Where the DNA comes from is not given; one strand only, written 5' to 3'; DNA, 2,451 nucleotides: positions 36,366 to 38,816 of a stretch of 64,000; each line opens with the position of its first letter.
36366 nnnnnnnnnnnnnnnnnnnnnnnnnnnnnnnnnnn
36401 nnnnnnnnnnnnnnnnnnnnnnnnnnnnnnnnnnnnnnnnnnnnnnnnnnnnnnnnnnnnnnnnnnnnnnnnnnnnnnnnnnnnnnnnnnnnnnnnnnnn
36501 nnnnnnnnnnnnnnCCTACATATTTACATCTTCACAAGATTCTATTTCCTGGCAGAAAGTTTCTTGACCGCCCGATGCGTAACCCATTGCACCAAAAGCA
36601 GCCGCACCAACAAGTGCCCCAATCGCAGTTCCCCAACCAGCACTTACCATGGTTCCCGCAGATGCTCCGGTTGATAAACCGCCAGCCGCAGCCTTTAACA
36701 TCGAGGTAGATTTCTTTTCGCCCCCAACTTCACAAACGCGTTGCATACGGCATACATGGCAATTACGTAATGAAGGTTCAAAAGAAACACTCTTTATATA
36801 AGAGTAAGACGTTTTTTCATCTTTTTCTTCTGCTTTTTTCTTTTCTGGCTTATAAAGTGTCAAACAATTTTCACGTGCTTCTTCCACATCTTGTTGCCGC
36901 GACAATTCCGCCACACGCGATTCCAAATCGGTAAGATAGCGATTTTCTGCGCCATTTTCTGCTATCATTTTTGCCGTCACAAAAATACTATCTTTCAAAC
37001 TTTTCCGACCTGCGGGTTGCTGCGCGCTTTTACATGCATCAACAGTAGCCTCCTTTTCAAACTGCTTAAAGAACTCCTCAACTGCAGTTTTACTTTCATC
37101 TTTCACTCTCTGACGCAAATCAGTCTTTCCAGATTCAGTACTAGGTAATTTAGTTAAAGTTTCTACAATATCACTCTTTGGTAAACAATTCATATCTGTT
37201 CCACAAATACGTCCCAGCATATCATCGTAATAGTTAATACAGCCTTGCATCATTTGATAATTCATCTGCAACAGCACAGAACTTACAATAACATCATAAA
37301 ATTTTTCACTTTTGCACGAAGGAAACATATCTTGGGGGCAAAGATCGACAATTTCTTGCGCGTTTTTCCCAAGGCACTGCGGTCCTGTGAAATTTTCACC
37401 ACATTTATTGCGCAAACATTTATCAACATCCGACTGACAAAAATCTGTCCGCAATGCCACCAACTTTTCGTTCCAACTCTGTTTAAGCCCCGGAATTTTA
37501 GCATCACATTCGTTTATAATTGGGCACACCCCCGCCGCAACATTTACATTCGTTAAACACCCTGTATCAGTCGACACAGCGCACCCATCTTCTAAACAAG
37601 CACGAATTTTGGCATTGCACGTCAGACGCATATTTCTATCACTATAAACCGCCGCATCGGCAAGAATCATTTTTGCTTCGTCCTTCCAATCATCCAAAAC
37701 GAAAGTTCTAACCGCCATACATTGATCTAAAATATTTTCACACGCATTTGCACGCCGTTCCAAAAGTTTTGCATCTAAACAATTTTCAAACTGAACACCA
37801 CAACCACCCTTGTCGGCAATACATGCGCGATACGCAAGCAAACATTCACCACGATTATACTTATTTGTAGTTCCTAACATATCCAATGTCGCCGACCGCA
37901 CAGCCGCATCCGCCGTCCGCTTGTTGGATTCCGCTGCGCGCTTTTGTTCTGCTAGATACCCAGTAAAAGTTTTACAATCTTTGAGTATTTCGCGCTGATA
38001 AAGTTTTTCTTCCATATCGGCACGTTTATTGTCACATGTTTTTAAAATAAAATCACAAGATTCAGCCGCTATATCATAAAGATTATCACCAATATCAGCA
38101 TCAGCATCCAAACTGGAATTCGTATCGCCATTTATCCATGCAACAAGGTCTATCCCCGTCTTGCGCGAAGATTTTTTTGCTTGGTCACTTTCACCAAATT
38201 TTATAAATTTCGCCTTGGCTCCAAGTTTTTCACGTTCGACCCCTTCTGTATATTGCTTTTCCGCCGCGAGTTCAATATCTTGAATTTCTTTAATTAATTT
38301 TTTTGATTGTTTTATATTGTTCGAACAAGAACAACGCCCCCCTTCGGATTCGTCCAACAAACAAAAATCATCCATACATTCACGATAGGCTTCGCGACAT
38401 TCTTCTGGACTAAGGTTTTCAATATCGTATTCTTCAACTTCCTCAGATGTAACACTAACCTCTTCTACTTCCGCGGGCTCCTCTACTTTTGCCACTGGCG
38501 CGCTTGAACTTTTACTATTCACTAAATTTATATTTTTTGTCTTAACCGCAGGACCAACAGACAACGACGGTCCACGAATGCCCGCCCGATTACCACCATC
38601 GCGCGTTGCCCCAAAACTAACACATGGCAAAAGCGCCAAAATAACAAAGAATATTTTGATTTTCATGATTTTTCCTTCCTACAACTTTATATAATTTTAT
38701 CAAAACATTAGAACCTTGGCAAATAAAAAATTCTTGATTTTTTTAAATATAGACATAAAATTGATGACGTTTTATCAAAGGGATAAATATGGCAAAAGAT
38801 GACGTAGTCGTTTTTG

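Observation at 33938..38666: P3-P4 tandem pair looks like a recent duplication in one operon; glycine-zipper-like segments and an acidic run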

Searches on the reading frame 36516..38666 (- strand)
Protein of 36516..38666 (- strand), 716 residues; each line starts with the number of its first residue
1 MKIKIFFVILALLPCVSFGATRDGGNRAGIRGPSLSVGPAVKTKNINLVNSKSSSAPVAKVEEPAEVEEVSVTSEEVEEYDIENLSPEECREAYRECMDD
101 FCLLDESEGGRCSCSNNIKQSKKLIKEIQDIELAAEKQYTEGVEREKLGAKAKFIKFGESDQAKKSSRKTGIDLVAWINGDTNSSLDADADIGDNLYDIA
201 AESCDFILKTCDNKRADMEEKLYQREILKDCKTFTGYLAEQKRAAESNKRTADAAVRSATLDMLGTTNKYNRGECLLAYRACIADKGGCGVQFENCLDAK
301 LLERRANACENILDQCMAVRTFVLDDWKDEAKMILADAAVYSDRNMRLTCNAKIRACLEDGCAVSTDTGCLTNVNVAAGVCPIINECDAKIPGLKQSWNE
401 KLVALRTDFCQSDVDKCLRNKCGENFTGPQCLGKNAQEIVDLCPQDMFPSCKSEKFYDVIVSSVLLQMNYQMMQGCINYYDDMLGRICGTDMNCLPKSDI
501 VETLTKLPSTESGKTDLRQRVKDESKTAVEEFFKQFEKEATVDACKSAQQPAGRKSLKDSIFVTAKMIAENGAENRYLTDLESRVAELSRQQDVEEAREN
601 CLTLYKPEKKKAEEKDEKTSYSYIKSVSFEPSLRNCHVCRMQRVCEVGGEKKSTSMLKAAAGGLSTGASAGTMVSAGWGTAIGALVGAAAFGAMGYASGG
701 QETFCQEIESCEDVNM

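Call 5: search_protein_families(library=pfam, proteins=[window:36516-38666:-], max_evalue=0.1)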
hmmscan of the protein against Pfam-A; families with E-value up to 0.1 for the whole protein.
window:36516-38666:- (716 aa): 0 families

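Call 8: search_protein_families(library=ncbifam, proteins=[window:36516-38666:-], max_evalue=0.1)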
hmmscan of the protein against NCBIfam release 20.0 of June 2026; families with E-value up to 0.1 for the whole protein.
window:36516-38666:- (716 aa): 1 family
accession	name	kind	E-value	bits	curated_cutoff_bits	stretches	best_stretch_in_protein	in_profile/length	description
NF005284.0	PRK06801.1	equivalog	0.0088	15.4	406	1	109-182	105-180/286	ketose 1,6-bisphosphate aldolase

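Call 14: find_homologous_proteins(query=window:36516-38666:-)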
Query window:36516-38666:- (716 aa): 959 proteins with E <= 0.001 among 8000 candidates; the best 120 are listed.
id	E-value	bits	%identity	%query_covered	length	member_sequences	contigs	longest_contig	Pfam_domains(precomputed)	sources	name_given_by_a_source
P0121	0.0e+0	1610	100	100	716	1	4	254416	-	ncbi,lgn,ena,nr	ncbi:MAG: glycine zipper family protein [Alphaproteobacteria bacterium]|nr:glycine zipper family pro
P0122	0.0e+0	1284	78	100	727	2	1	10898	-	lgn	-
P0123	0.0e+0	1260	77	100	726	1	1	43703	-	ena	-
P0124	0.0e+0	1255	77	100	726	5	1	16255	-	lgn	-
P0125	0.0e+0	1253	77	100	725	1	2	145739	-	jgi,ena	jgi:hypothetical protein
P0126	0.0e+0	1253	76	100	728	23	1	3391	-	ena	-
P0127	0.0e+0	1247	78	100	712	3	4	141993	-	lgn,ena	-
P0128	0.0e+0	1246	76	100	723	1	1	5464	-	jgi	jgi:hypothetical protein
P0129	0.0e+0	1246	76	100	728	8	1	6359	-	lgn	-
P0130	0.0e+0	1237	76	100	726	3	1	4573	-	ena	-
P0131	0.0e+0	1235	76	100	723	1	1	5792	-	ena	-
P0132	0.0e+0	1234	76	100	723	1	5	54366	-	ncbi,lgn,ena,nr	ncbi:MAG: hypothetical protein J5714_00370 [Alphaproteobacteria bacterium]|nr:hypothetical protein [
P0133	0.0e+0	1223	75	100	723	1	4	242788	-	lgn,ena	-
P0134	0.0e+0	1181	73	100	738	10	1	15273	-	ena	-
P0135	0.0e+0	1176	73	100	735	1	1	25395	-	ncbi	-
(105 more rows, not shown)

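Call 29: predict_structure(alignment_id=A3)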
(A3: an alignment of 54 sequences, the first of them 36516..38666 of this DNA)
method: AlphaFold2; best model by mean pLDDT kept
length: 716 residues; sequences in the alignment: 54
mean_pLDDT: 67.9   pTM: 0.35
mean pLDDT of the five models: 67.9, 64.7, 61.6, 60.3, 58.9
residues with pLDDT >= 90: 5; 70-90: 430; 50-70: 113; < 50: 168
segments of 3 or more residues with pLDDT < 50: 13-82, 150-189, 551-554, 648-653, 655-658, 660-701
pLDDT, mean of each block of 10 residues (from residue 1): 60 43 31 31 28 28 31 34 65 84 66 75 81 78 59 35 39 36 43 76 83 80 84 83 83 73 58 85 85 84 85 80 87 86 84 85 70 82 88 84 82 84 72 71 80 78 74 68 72 84 83 85 89 72 56 52 77 87 82 83 80 60 83 82 63 48 33 31 41 42 67 80
secondary structure, 60 per line:
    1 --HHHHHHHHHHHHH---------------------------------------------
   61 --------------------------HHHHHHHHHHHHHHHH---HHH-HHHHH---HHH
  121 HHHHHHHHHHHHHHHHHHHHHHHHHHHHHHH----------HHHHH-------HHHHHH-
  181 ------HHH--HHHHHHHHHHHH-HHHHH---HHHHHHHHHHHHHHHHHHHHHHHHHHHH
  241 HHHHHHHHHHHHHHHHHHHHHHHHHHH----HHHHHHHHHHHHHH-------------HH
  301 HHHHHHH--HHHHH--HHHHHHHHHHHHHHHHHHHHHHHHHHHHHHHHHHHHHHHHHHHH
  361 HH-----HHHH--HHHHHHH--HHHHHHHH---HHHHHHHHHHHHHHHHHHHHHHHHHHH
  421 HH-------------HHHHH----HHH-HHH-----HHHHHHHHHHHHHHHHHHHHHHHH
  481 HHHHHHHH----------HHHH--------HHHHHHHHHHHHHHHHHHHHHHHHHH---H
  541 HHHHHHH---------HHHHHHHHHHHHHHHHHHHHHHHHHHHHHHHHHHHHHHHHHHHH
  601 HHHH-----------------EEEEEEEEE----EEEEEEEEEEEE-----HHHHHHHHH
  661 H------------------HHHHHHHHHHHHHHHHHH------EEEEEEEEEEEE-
elements in order (helices of 4 or more, strands of 3 or more residues): H3-15 H87-102 H110-114 H118-151 H162-166 H174-179 H192-203 H205-209 H213-267 H272-285 H299-307 H310-314 H317-362 H368-371 H374-380 H383-390 H394-422 H436-440 H457-488 H499-502 H511-536 H540-547 H557-604 E622-630 E635-646 H652-661 H680-697 E704-715

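Call 33: search_solved_structures(query=A3, max_evalue=1)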
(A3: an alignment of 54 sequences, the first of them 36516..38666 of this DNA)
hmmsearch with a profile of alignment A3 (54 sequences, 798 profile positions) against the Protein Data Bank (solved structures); distinct sequences matched with E-value up to 1: 0.

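Call 34: fold_search(model_id=the predicted structure, library=pdb)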
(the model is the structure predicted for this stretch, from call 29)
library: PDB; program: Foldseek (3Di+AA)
matches with E <= 10: 37; with E <= 0.001: 0
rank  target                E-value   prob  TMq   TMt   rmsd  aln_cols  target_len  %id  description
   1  9jyy_G                1.3e+00  0.28  0.15  0.16  23.7       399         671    8  core proteins of mature T7 (released 2024-12-11)
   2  8pr2_f                1.5e+00  0.04  0.08  0.08  33.6       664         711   11  Cytoplasmic dynein-1 heavy chain bound to JIP3-LZI (released 2024-03-27)
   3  1hci_A                1.9e+00  0.04  0.08  0.11  43.4       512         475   12  CRYSTAL STRUCTURE OF THE ROD DOMAIN OF ALPHA-ACTININ (released 2001-06-27)
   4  7r5k_D0               3.3e+00  0.04  0.09  0.06  26.1       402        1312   11  Human nuclear pore complex (constricted) (released 2022-06-22)
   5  7n6g_6A               3.3e+00  0.02  0.07  0.04  43.5       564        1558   12  C1 of central pair (released 2022-05-18)
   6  7jpo_C                3.5e+00  0.06  0.09  0.10  20.8       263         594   14  ORC-O1AAA: Human Origin Recognition Complex (ORC) with dynamic/unresolved ORC2 WH (released 2020-09-02)
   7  9kbd_A                3.5e+00  0.04  0.10  0.10  25.6       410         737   14  Cryo-EM structure of the CUL1-RBX1-SKP1-FBXO3 SCF ubiquition ligase complex (released 2025-02-19)
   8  9mg8_B                3.5e+00  0.03  0.08  0.13  42.5       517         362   12  Crystal Structure of b-iTHR-110 (released 2025-12-17)
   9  4d1e                  3.5e+00  0.03  0.09  0.08  45.4       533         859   10  THE CRYSTAL STRUCTURE OF HUMAN MUSCLE ALPHA-ACTININ-2 (released 2014-12-10)
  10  9gaw_N                4.0e+00  0.04  0.12  0.13  33.2       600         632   11  High-resolution structure of the Anaphase-promoting complex/cyclosome (APC/C) bound to co-activator Cdh1 (released 2024-08-14)
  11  7ux1_A                4.4e+00  0.02  0.08  0.08  37.3       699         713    9  EcMscK in an Open Conformation (released 2022-11-23)
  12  5yzg_I                4.8e+00  0.01  0.08  0.09  29.0       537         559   11  The Cryo-EM Structure of Human Catalytic Step I Spliceosome (C complex) at 4.1 angstrom resolution (released 2018-08-08)
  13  7zbz_C                5.0e+00  0.02  0.09  0.09  25.8       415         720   13  CAND1 delhairpin-SCF-SKP2 CAND1 partly engaged SCF partly rocked (released 2023-04-19)
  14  9y6s_6k               5.0e+00  0.01  0.08  0.03  44.2       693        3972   11  96-nm repeat of the Leishmania tarentolae doublet microtubule (released 2025-12-17)
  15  5xjc_I                5.2e+00  0.01  0.08  0.09  28.5       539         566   10  Cryo-EM structure of the human spliceosome just prior to exon ligation at 3.6 angstrom (released 2017-07-05)
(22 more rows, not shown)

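Call 39: search_protein_representatives(alignment_id=A3)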
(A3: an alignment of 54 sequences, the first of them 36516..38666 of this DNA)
Query: 54 sequences, 798 profile positions. Proteins with E-value up to 0.001 (for the whole library): 1004; up to 1e-10: 823; up to 1e-30: 542. The best 150 are listed.
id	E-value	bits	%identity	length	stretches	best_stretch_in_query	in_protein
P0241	2.3e-272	922.6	-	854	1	69-798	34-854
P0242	1.3e-244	830.9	-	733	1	1-798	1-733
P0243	4.9e-212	723.1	-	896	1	70-798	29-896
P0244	3.6e-187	640.8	-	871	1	65-683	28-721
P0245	1.5e-186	638.8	-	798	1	91-798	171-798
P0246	5.1e-186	637.1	-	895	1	59-798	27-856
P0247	7.5e-185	633.2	-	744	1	7-798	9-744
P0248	6.0e-184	630.2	-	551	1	69-545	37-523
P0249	1.4e-180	619.0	-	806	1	67-798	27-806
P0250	1.7e-179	615.5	-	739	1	1-798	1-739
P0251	1.4e-177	609.1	-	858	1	60-798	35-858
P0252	8.3e-177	606.6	-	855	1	65-685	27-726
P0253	8.8e-177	606.5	-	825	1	75-798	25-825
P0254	1.3e-171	589.4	-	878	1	21-736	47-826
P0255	7.7e-171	586.8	-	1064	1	50-791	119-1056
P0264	4.1e-145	501.8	-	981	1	1-699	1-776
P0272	1.1e-138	480.5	-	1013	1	13-699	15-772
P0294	4.4e-126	438.8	-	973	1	78-710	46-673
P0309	2.0e-121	423.4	-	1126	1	6-698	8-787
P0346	7.0e-107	375.3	-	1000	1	7-726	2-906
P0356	2.2e-104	367.0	-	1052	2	22-591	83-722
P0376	2.9e-94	333.6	-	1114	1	9-696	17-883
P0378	3.2e-91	323.5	-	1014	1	3-645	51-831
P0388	7.3e-87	309.1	-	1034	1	49-694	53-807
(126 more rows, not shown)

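Call 40: list_cluster_members(proteins=[P0255, P0264, P0272, P0309, P0356, P0376, P0378, P0388, P0346, P0294])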
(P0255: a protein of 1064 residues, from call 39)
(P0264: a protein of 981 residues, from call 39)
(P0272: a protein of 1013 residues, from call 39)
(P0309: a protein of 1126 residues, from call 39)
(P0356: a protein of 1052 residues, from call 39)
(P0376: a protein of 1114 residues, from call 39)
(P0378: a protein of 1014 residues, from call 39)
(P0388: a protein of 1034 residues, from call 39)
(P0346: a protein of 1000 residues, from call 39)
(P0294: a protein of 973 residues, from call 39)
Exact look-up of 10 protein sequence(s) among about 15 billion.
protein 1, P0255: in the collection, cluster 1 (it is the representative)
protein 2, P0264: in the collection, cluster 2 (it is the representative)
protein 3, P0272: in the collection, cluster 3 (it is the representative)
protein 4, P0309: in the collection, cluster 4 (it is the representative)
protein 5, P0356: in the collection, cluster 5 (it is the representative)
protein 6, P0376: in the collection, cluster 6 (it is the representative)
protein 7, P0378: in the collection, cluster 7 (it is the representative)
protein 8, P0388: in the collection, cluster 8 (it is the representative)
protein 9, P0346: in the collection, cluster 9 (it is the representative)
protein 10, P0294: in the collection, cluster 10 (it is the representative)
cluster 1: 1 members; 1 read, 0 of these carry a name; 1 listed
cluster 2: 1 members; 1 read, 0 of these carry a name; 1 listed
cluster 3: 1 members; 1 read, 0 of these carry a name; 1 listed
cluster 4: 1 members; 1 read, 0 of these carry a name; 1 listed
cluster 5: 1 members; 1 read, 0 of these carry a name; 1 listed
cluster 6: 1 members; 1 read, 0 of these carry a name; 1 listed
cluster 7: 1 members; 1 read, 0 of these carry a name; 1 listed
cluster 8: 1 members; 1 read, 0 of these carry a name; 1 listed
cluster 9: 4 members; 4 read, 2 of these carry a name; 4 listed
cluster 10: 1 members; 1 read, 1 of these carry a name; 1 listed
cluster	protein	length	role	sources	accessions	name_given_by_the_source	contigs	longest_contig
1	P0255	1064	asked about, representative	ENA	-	-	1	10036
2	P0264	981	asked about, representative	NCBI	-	-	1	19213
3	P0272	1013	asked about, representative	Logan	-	-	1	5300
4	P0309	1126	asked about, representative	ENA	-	-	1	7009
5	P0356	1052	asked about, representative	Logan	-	-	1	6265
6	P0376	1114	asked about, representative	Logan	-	-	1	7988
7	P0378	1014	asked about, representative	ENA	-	-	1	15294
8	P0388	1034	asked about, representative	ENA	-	-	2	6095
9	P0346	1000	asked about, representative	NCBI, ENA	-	-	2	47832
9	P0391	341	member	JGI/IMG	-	hypothetical protein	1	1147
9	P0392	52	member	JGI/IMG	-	excinuclease ABC subunit B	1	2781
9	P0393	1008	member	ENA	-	-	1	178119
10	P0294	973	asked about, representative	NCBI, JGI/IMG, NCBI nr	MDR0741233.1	MAG: hypothetical protein LBF28_00470 [Rickettsiales bacterium] | hypothetical protein | hypothetical protein [Rickettsiales bacterium]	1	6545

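Call 45: search_protein_families(library=pfam, alignment_id=A2, max_evalue=0.1)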
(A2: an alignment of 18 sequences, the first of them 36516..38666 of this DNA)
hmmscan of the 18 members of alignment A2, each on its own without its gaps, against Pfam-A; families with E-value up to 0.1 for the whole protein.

A. member 1, window:36516-38666:- (716 aa): 0 families

B. families by the number of members that match (of 18 scanned): 7 families
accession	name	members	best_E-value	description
PF10439.15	Bacteriocin_IIc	3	0.0033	Bacteriocin class II with double-glycine leader peptide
PF25688.1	P22_gp7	2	0.00038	Bacteriophage P22 DNA ejection protein gp7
PF13488.11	Gly-zipper_Omp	2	0.00098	Glycine zipper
PF13441.11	Gly-zipper_YMGG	1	0.0043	YMGG-like Gly-zipper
PF24999.1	LAMB4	1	0.015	Laminin subunit beta-4-like domain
PF14989.11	CCDC32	1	0.025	Coiled-coil domain containing 32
PF16034.10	JAKMIP_CC3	1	0.081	JAKMIP CC3 domain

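Call 77: search_protein_families(library=phrogs, proteins=[window:36516-38666:-], max_evalue=0.01)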
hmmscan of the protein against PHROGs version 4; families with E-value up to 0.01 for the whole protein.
window:36516-38666:- (716 aa): 0 families

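Call 78: search_protein_families(library=padloc, proteins=[window:36516-38666:-], max_evalue=0.01)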
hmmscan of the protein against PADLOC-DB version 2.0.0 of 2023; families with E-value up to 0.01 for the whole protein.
window:36516-38666:- (716 aa): 0 families

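Call 87: search_solved_structures(query=A2, max_evalue=10)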
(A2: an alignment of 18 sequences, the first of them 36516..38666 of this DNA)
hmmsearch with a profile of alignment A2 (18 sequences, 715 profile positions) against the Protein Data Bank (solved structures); distinct sequences matched with E-value up to 10: 1.
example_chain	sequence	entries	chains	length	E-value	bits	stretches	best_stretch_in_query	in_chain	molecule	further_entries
8fw5_H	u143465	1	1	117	0.25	12.9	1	267-321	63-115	Schizosaccharomyces pombe LAM3, Human LAMTOR3 ortholog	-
